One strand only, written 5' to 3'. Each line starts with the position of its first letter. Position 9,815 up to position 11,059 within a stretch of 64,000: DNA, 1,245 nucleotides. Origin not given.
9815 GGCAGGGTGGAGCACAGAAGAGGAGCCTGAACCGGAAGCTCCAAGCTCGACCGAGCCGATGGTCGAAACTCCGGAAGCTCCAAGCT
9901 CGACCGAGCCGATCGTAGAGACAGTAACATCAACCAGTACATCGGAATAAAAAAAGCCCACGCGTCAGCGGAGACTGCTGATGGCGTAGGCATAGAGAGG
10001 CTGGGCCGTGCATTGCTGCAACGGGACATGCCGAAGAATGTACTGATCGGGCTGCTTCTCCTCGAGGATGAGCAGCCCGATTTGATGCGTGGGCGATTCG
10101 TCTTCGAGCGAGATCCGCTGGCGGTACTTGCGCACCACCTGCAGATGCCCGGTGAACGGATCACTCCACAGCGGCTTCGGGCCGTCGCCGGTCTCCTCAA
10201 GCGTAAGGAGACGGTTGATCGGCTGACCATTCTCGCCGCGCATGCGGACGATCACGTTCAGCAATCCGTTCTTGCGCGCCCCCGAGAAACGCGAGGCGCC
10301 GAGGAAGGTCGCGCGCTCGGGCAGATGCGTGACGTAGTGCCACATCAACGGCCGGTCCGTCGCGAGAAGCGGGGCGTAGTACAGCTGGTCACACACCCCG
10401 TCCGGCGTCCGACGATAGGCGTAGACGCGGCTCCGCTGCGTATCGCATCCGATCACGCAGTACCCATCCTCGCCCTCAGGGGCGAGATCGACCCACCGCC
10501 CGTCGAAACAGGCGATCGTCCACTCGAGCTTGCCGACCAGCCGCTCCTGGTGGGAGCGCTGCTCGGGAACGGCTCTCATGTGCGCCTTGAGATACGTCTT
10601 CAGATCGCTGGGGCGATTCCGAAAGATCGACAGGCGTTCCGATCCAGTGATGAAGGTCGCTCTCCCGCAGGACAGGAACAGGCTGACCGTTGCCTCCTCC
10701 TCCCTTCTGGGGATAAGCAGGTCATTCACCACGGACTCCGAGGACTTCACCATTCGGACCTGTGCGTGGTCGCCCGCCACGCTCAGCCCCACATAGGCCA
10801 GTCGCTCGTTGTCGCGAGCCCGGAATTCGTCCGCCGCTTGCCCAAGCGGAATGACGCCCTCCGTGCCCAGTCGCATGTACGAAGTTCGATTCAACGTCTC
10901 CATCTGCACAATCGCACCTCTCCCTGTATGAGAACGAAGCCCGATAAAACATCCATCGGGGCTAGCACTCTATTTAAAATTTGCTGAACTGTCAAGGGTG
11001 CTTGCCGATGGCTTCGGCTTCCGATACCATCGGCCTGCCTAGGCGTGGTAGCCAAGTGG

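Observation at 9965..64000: Mosaic chromosome: at least eight GC-rich, Shine-Dalgarno-bearing gene blocks wedged between SD-less housekeeping genes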

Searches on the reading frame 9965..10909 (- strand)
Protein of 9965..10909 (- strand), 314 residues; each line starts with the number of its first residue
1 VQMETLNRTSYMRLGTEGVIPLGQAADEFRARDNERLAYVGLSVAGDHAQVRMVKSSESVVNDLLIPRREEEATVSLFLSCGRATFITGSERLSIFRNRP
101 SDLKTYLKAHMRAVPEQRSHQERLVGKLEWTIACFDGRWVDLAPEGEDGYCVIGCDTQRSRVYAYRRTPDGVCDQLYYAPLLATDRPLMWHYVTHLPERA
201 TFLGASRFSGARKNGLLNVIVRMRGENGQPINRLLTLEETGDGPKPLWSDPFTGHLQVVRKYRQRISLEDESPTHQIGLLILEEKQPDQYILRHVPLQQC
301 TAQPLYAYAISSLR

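Call 6: search_protein_families(library=pfam, proteins=[window:9965-10909:-], max_evalue=0.01)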
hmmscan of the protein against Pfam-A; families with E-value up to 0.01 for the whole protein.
window:9965-10909:- (314 aa): 0 families

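Call 13: list_cluster_members(proteins=[window:9965-10903:-, window:25169-26083:+, window:30821-31555:-, window:31817-32395:-, window:33291-33899:-, window:43212-43622:-, window:43719-44180:-, window:48274-48867:-, window:48889-49605:-, window:51256-51972:-])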
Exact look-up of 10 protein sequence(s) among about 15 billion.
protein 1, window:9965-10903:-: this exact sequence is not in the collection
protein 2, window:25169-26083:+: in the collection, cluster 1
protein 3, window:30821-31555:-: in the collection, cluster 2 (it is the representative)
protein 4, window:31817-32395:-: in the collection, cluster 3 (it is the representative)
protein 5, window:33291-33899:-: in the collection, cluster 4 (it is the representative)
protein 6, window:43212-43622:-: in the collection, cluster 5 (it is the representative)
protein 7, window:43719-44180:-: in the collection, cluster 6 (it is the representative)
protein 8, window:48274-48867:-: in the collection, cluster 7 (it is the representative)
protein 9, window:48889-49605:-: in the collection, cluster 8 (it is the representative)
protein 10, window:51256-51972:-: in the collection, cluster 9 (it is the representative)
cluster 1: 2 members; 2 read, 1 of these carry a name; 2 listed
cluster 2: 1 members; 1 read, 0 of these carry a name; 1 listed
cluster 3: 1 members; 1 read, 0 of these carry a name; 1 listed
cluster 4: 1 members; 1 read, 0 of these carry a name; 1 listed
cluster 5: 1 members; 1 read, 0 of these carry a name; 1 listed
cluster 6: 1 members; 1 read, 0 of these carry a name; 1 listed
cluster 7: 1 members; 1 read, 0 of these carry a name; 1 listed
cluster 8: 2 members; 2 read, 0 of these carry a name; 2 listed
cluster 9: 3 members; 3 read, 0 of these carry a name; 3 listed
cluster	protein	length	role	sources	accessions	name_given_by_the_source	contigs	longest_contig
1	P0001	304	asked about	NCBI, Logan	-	-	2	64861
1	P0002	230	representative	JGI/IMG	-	hypothetical protein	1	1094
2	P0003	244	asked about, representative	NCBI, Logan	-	-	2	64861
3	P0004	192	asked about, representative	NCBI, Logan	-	-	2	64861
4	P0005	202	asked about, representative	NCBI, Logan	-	-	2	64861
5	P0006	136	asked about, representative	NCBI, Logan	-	-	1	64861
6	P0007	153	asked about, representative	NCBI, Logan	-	-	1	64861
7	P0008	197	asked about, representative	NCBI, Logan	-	-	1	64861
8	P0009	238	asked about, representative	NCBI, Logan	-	-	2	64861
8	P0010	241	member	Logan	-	-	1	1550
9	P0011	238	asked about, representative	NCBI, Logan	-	-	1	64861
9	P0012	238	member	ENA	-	-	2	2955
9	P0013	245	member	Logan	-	-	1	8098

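Call 24: search_protein_families(library=ncbifam, proteins=[window:9965-10909:-], max_evalue=0.01)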
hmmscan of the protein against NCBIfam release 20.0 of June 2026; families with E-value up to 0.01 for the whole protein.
window:9965-10909:- (314 aa): 0 families

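Call 25: search_protein_families(library=phrogs, proteins=[window:9965-10909:-], max_evalue=0.01)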
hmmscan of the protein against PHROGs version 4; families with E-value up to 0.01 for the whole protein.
window:9965-10909:- (314 aa): 0 families

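Call 33: find_related_loci(query=window:9965-10909:-, collection=viral_contigs, flank=8000)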
Query window:9965-10909:- (314 aa) in viral_contigs; peptide patterns used: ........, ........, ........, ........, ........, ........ (x = any residue, [..] = any of these).
6 stretches matched a pattern, but none encodes a relative of the query by tblastn (E <= 1e-3).

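Call 67: search_protein_families(library=padloc, proteins=[window:9965-10909:-], max_evalue=0.01)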
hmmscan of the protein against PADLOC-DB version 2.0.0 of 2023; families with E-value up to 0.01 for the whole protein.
window:9965-10909:- (314 aa): 0 families

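Call 73: search_solved_structures(query=window:9965-10909:-, max_evalue=1)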
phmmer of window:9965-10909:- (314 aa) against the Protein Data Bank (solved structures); distinct sequences matched with E-value up to 1: 1.
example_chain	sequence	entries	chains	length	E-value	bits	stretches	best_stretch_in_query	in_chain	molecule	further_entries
6xkc_A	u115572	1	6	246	0.31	13.5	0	239-262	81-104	Protein fem-1 homolog C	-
